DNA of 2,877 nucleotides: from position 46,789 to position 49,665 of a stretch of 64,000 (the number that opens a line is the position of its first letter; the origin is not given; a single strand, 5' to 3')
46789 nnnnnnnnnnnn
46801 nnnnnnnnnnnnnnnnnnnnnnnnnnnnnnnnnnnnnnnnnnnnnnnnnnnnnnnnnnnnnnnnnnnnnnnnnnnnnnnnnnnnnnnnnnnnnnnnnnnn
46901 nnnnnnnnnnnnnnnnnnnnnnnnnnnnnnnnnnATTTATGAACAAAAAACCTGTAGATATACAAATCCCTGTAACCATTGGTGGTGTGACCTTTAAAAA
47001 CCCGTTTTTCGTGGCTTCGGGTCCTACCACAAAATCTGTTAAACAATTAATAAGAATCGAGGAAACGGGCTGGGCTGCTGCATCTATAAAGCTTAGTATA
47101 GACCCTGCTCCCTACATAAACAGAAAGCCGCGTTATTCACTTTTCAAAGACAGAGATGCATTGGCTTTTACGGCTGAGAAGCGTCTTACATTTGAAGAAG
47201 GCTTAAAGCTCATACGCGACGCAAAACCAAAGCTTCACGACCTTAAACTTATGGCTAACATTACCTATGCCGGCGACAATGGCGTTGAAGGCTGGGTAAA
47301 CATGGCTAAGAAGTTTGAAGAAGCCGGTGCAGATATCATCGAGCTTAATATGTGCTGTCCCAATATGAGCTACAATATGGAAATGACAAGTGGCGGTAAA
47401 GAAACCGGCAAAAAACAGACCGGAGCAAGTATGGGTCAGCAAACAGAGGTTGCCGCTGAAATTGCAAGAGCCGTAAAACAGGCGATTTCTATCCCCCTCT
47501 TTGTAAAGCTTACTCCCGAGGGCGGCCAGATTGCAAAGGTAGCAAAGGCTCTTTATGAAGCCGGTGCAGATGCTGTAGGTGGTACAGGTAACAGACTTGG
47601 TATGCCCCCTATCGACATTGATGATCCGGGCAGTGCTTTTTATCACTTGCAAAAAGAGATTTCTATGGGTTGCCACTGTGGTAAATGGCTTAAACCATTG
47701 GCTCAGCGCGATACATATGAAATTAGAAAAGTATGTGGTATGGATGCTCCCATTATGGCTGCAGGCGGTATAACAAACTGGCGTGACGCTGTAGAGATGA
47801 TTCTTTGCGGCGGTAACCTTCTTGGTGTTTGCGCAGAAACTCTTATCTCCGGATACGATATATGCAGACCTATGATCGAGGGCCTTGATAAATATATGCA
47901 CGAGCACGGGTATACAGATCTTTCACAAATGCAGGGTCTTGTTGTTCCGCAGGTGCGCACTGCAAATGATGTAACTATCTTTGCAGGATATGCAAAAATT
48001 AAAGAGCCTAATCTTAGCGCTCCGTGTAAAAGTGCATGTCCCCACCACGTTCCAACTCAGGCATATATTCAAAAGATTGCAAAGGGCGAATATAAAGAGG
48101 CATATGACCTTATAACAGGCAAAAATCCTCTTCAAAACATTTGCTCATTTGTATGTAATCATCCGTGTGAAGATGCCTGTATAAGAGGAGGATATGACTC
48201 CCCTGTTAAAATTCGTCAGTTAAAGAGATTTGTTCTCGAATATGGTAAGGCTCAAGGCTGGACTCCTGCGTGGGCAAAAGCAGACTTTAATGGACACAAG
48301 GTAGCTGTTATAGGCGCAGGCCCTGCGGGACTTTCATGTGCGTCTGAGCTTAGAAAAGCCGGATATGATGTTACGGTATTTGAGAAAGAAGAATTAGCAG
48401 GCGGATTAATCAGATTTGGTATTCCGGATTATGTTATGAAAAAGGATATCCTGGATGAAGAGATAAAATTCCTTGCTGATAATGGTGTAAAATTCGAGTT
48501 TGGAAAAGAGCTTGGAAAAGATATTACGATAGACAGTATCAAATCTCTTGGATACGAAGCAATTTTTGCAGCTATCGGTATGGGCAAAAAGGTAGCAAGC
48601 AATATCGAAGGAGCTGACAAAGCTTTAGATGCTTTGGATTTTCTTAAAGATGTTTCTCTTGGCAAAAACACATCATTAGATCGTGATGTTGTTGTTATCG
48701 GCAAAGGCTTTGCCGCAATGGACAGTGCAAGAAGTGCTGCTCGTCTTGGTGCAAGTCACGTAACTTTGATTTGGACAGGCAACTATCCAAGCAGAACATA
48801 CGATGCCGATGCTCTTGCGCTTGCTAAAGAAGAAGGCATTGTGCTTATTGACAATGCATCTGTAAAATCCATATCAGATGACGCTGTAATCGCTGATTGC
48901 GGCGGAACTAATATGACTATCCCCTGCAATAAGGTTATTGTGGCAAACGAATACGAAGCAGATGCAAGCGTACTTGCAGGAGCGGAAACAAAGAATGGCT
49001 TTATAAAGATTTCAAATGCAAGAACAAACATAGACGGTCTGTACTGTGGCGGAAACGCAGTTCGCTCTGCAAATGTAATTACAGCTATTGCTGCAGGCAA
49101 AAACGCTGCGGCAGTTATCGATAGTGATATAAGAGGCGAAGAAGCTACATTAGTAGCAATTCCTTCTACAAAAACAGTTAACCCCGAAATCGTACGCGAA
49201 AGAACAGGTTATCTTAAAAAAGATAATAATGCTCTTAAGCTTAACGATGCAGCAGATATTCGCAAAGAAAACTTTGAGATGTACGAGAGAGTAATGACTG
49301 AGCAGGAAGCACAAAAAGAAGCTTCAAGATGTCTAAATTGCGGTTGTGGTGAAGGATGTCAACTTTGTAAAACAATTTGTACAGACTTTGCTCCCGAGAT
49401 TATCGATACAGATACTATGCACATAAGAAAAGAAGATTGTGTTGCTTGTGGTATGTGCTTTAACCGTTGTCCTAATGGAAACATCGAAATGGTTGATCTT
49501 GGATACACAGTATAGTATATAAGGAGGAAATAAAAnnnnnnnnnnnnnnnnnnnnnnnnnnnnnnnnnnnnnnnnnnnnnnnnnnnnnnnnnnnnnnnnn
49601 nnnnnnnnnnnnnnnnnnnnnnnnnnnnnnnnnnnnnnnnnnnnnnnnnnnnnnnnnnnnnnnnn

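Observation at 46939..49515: Single-polypeptide, domain-permuted dihydropyrimidine-dehydrogenase-like enzyme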

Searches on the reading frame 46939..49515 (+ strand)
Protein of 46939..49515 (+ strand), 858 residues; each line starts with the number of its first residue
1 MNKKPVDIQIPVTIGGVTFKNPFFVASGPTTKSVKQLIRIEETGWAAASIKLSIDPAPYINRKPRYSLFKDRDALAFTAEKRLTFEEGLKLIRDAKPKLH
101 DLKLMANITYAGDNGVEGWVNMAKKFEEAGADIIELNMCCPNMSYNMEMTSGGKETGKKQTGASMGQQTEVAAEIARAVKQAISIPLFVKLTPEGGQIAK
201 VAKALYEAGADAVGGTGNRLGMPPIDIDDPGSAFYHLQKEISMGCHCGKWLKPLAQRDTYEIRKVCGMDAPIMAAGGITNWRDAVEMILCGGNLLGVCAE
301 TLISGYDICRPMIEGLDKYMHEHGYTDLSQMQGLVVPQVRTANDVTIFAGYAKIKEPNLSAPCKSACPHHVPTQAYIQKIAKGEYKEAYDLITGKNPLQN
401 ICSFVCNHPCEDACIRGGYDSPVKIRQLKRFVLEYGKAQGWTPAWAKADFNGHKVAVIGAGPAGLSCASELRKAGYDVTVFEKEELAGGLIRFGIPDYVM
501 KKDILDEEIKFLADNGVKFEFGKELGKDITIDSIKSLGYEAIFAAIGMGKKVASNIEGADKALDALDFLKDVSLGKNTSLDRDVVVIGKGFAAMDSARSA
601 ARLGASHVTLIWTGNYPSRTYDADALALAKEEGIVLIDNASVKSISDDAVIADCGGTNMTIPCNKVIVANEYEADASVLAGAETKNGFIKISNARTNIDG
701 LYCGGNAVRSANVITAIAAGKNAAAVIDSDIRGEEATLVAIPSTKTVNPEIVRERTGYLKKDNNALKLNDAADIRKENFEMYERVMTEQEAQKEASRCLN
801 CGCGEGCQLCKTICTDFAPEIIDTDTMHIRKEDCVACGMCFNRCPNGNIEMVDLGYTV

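Call 3: search_protein_families(library=pfam, proteins=[window:46939-49515:+], max_evalue=0.01)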
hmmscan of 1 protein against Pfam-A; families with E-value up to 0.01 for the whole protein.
window:46939-49515:+ (858 aa): 20 families
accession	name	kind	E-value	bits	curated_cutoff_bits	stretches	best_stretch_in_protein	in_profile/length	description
PF01180.27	DHO_dh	-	7.9e-27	94.6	27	1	12-320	4-291/291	Dihydroorotate dehydrogenase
PF07992.20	Pyr_redox_2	-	5e-25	88.9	26.1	1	454-720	2-291/291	Pyridine nucleotide-disulphide oxidoreductase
PF14691.11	Fer4_20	-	3.7e-20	72.2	25.8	1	361-440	30-112/113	Dihydroprymidine dehydrogenase domain II, 4Fe-4S cluster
PF00070.33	Pyr_redox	-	2.4e-13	50.8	22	2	584-648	2-69/82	Pyridine nucleotide-disulphide oxidoreductase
PF13738.12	Pyr_redox_3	-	6.2e-12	45.8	30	2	457-491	2-37/305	Pyridine nucleotide-disulphide oxidoreductase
PF01266.30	DAO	-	1e-10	42.2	27.9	1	454-488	1-36/353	FAD dependent oxidoreductase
PF00890.30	FAD_binding_2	-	8.4e-10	38.8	20.4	1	455-489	2-36/414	FAD binding domain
PF13450.12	NAD_binding_8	-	9.2e-10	39.1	21.9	1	457-492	1-36/68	NAD(P)-binding Rossmann-like domain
PF12831.13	FAD_oxidored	-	3e-07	30.5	27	1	455-501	2-48/416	FAD dependent oxidoreductase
PF03486.20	HI0933_like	-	3.3e-07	30.4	50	1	454-488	2-36/244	HI0933-like protein Rossmann domain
PF01593.30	Amino_oxidase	-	1.7e-06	28.1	19.8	1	463-492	2-31/443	Flavin containing amine oxidoreductase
PF01494.25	FAD_binding_3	-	7.7e-06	25.8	22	1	454-485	3-34/349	FAD binding domain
PF01207.24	Dus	-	1.1e-05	25.1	20.4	1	119-212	68-154/311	Dihydrouridine synthase (Dus)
PF01946.23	Thi4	-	1.7e-05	24.7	26.2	1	450-518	15-83/235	Thi4 family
PF13241.12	NAD_binding_7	-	2.8e-05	25.1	22.1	0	449-493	4-50/104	Putative NAD(P)-binding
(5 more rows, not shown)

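Call 4: search_protein_families(library=ncbifam, proteins=[window:46939-49515:+], max_evalue=0.01)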
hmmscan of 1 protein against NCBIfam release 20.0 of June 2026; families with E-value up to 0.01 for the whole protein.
window:46939-49515:+ (858 aa): 125 families (the best 25 are shown)
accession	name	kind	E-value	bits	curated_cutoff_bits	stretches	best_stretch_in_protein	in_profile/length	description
NF009410.0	PRK12771.1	subfamily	1.3e-108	364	516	1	358-852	45-563/566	NAD(P)-binding protein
NF009454.0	PRK12814.1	equivalog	6.4e-74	249.5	916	1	360-842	101-626/657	putative NADPH-dependent glutamate synthase small subunit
TIGR03315.1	Se_ygfK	equivalog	9.3e-70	235.2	835.3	1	361-845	445-934/1012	putative selenate reductase subunit YgfK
TIGR01316.1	gltA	equivalog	2.3e-65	221.2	471.75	2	360-635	35-325/449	NADPH-dependent glutamate synthase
NF010590.0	PRK13984.1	equivalog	1.2e-63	215.3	946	2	363-640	198-488/611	putative oxidoreductase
NF009414.0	PRK12778.1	equivalog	1.1e-61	209.1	1103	2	361-636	337-625/752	bifunctional dihydroorotate dehydrogenase B NAD binding subunit/NADPH-dependent glutamate synthase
NF006183.0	PRK08318.1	equivalog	3.7e-59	200.6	335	2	10-409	4-390/422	NAD-dependent dihydropyrimidine dehydrogenase subunit PreA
TIGR01318.1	gltD_gamma_fam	subfamily_domain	2.7e-54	184.5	482.95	1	361-646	48-347/467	glutamate synthase, small subunit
TIGR01317.1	GOGAT_sm_gam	subfamily_domain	6.4e-50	170.4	447.7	1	365-609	56-311/485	glutamate synthase small subunit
NF009408.0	PRK12769.1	equivalog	4.4e-47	160.6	1003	1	363-634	236-521/659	formate-dependent uric acid utilization protein AegA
NF045663.1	diclust_near_Sec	equivalog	4.8e-46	157.2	530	2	361-550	18-201/759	pyridine nucleotide-disulfide oxidoreductase/dicluster-binding protein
NF009413.0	PRK12775.1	equivalog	2e-42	145.1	1895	1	362-636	340-626/1006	putative trifunctional 2-polyprenylphenol hydroxylase/glutamate synthase subunit beta/ferritin domain-containing protein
NF009451.0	PRK12809.1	equivalog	2.9e-41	141.5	1154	1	361-646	217-516/639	formate-dependent uric acid utilization protein YgfT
NF005574.0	PRK07259.1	equivalog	1.5e-37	129.1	269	1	9-334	4-301/304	dihydroorotate dehydrogenase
TIGR01037.2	pyrD_sub1_fam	subfamily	4.3e-36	124.5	270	1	12-334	3-298/300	dihydroorotate dehydrogenase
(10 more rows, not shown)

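Call 6: search_solved_structures(query=window:46939-49515:+, max_evalue=0.00001)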
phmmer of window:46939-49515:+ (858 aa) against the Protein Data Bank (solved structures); distinct sequences matched with E-value up to 0.00001: 26.
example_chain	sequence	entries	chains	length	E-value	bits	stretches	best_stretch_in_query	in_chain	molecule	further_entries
9bov_A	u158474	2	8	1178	2.6e-71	244.3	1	337-844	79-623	Molybdopterin oxidoreductase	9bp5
8oh5_C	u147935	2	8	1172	5.4e-63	216.8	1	358-844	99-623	Formate dehydrogenase-O, major subunit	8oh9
9n5u_A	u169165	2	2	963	2e-62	214.9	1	361-637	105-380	NfnA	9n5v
1gt8_A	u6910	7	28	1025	1.6e-56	195.3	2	360-635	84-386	DIHYDROPYRIMIDINE DEHYDROGENASE | Dihydropyrimidine dehydrogenase [NADP(+)]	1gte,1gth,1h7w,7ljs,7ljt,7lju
1h7x_A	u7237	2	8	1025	2.6e-55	191.4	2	360-635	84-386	DIHYDROPYRIMIDINE DEHYDROGENASE | Dihydropyrimidine dehydrogenase [NADP(+)]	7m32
7m31_A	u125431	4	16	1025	3.1e-55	191.1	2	360-635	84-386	Dihydropyrimidine dehydrogenase [NADP(+)]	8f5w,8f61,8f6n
5vj7_A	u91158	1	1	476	3.6e-43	151.2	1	359-636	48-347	Oxidoreductase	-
4ylf_B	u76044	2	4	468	3.8e-42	147.8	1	361-633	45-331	Dihydropyrimidine dehydrogenase subunit A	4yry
5jca_L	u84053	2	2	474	5.9e-41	143.9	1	359-637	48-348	NADH-dependent Ferredoxin:NADP Oxidoreductase (NfnI) subunit alpha | NADH-dependent Ferredoxin:NADP Oxidoreductase subunit alpha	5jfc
7mfm_I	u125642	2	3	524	2.1e-38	135.4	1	365-608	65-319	Glutamate synthase (NADPH) small chain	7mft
6s6s_G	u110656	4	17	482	6.4e-37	130.5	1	363-653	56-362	Glutamate synthase [NADPH] small chain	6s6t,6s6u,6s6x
2vdc_G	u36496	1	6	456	1.2e-36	129.7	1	363-653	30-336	GLUTAMATE SYNTHASE [NADPH] SMALL CHAIN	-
6qkg_A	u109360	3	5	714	2.5e-16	62.4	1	439-684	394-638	NCR A | NCR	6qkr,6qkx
5ksw_A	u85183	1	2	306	8.6e-15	57.3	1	99-330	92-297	Dihydroorotate dehydrogenase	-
5ue9_A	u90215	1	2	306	9.6e-15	57.2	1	99-330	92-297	Dihydroorotate dehydrogenase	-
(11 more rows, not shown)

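Call 7: find_homologous_proteins(query=window:46939-49515:+)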
Query window:46939-49515:+ (858 aa): 3186 proteins with E <= 0.001 among 8000 candidates; the best 120 are listed.
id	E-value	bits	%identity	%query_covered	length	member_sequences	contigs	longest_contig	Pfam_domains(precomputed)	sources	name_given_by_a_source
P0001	0.0e+0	1901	95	100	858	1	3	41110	PF13450.13,PF07992.21,PF00070.34,PF03486.21,PF01494.26,PF12831.14,PF01946.24,PF01266.31,PF01593.31,PF14691.12,PF00890.31,PF13738.13,PF01180.28,PF01262.28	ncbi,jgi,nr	ncbi:MAG: FAD-dependent oxidoreductase [Ruminococcaceae bacterium]|nr:FAD-dependent oxidoreductase [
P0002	0.0e+0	1765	88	100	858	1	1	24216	PF13450.13,PF07992.21,PF00070.34,PF03486.21,PF01494.26,PF12831.14,PF01946.24,PF01266.31,PF01593.31,PF14691.12,PF00890.31,PF13738.13,PF01180.28,PF01207.24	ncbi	-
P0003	0.0e+0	1763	88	100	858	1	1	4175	PF13450.13,PF07992.21,PF00070.34,PF03486.21,PF01494.26,PF12831.14,PF01946.24,PF01266.31,PF01593.31,PF14691.12,PF00890.31,PF13738.13,PF01180.28,PF01207.24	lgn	-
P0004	0.0e+0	1762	88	100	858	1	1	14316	PF13450.13,PF07992.21,PF00070.34,PF03486.21,PF01494.26,PF12831.14,PF01946.24,PF01266.31,PF01593.31,PF14691.12,PF00890.31,PF13738.13,PF01180.28,PF01207.24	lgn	-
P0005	0.0e+0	1737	86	100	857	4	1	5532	PF13450.13,PF07992.21,PF00070.34,PF03486.21,PF01494.26,PF12831.14,PF01266.31,PF01593.31,PF14691.12,PF00890.31,PF13738.13,PF01180.28,PF01207.24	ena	-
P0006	0.0e+0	1733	87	100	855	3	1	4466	PF13450.13,PF07992.21,PF00070.34,PF03486.21,PF01494.26,PF12831.14,PF01266.31,PF01593.31,PF14691.12,PF00890.31,PF13738.13,PF01180.28,PF01262.28,PF01207.24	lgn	-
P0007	0.0e+0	1730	86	100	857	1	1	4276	PF13450.13,PF07992.21,PF00070.34,PF03486.21,PF01494.26,PF12831.14,PF01266.31,PF01593.31,PF14691.12,PF00890.31,PF13738.13,PF01180.28,PF01207.24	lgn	-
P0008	0.0e+0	1675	83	100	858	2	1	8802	PF13450.13,PF07992.21,PF00070.34,PF03486.21,PF01494.26,PF12831.14,PF01266.31,PF01593.31,PF14691.12,PF00890.31,PF13738.13,PF01180.28,PF01262.28,PF01207.24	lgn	-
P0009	0.0e+0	1665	84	100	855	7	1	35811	PF13450.13,PF07992.21,PF00070.34,PF03486.21,PF01494.26,PF01266.31,PF01593.31,PF14691.12,PF00890.31,PF13738.13,PF01180.28,PF01207.24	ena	-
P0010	0.0e+0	1659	83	100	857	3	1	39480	PF13450.13,PF07992.21,PF00070.34,PF03486.21,PF01494.26,PF01266.31,PF01593.31,PF14691.12,PF00890.31,PF13738.13,PF01180.28,PF01262.28,PF01207.24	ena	-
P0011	0.0e+0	1648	83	100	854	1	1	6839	PF13450.13,PF07992.21,PF00070.34,PF03486.21,PF12831.14,PF01266.31,PF14691.12,PF00890.31,PF13738.13,PF01180.28,PF01262.28,PF01207.24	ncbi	-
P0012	0.0e+0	1641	83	100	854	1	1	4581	PF13450.13,PF07992.21,PF00070.34,PF03486.21,PF01494.26,PF12831.14,PF01266.31,PF01593.31,PF14691.12,PF00890.31,PF13738.13,PF01180.28,PF01262.28,PF01207.24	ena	-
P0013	0.0e+0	1639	83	100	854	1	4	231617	PF13241.13,PF13450.13,PF07992.21,PF00070.34,PF03486.21,PF01134.29,PF01494.26,PF12831.14,PF01946.24,PF01266.31,PF01593.31,PF14691.12,PF00890.31,PF13738.13,PF01180.28,PF01262.28,PF01207.24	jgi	-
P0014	0.0e+0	1638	83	100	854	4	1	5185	PF13450.13,PF07992.21,PF00070.34,PF03486.21,PF01494.26,PF12831.14,PF01946.24,PF01266.31,PF01593.31,PF14691.12,PF00890.31,PF13738.13,PF01180.28,PF01262.28,PF01207.24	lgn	-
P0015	0.0e+0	1637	83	100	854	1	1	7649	PF13450.13,PF07992.21,PF00070.34,PF03486.21,PF01494.26,PF12831.14,PF01266.31,PF01593.31,PF14691.12,PF00890.31,PF13738.13,PF01180.28,PF01262.28,PF01207.24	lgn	-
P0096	0.0e+0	1301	68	100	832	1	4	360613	PF01266.31,PF13450.13,PF14691.12,PF00890.31,PF07992.21,PF00070.34,PF13738.13,PF03486.21,PF01180.28,PF01262.28,PF01207.24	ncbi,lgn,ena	-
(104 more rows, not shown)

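Call 9: find_encoding_contigs(protein=P0096, flank=9000, max_places=3)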
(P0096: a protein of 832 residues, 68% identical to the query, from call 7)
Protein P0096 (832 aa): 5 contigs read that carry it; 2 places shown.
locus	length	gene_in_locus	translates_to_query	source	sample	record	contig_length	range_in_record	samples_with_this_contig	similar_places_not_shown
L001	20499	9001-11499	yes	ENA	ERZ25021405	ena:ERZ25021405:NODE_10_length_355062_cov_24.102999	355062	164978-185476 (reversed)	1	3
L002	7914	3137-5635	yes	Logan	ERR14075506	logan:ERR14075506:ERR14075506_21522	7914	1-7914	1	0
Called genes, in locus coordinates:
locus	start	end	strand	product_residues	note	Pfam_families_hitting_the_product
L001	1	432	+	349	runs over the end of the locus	PF00356:LacI, PF00532:Peripla_BP_1, PF13407:Peripla_BP_4, PF13377:Peripla_BP_3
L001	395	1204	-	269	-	PF01408:GFO_IDH_MocA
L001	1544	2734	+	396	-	PF13433:Peripla_BP_5 (weak), PF13458:Peripla_BP_6, PF01094:ANF_receptor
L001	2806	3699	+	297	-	PF02653:BPD_transp_2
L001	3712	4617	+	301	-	PF02653:BPD_transp_2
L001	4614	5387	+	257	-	PF13476:AAA_23 (weak), PF00005:ABC_tran, PF13304:AAA_21 (faint), PF12399:BCA_ABC_TP_C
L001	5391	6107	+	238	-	PF00005:ABC_tran, PF13555:AAA_29 (weak), PF13304:AAA_21 (faint)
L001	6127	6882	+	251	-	PF01182:Glucosamine_iso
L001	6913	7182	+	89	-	-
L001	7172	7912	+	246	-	PF02633:Creatininase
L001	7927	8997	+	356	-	PF01408:GFO_IDH_MocA, PF22725:GFO_IDH_MocA_C3, PF02894:GFO_IDH_MocA_C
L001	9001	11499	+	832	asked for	PF01180:DHO_dh, PF01207:Dus (weak), PF14691:Fer4_20, PF00070:Pyr_redox (faint), PF00890:FAD_binding_2 (weak), PF01266:DAO (weak), PF07992:Pyr_redox_2, PF13450:NAD_binding_8, +3 more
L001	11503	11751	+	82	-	-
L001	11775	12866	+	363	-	PF02615:Ldh_2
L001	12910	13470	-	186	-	PF01613:Flavin_Reduct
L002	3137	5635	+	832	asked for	PF01180:DHO_dh, PF01207:Dus (weak), PF14691:Fer4_20, PF00070:Pyr_redox (faint), PF00890:FAD_binding_2 (weak), PF01266:DAO (weak), PF07992:Pyr_redox_2, PF13450:NAD_binding_8, +3 more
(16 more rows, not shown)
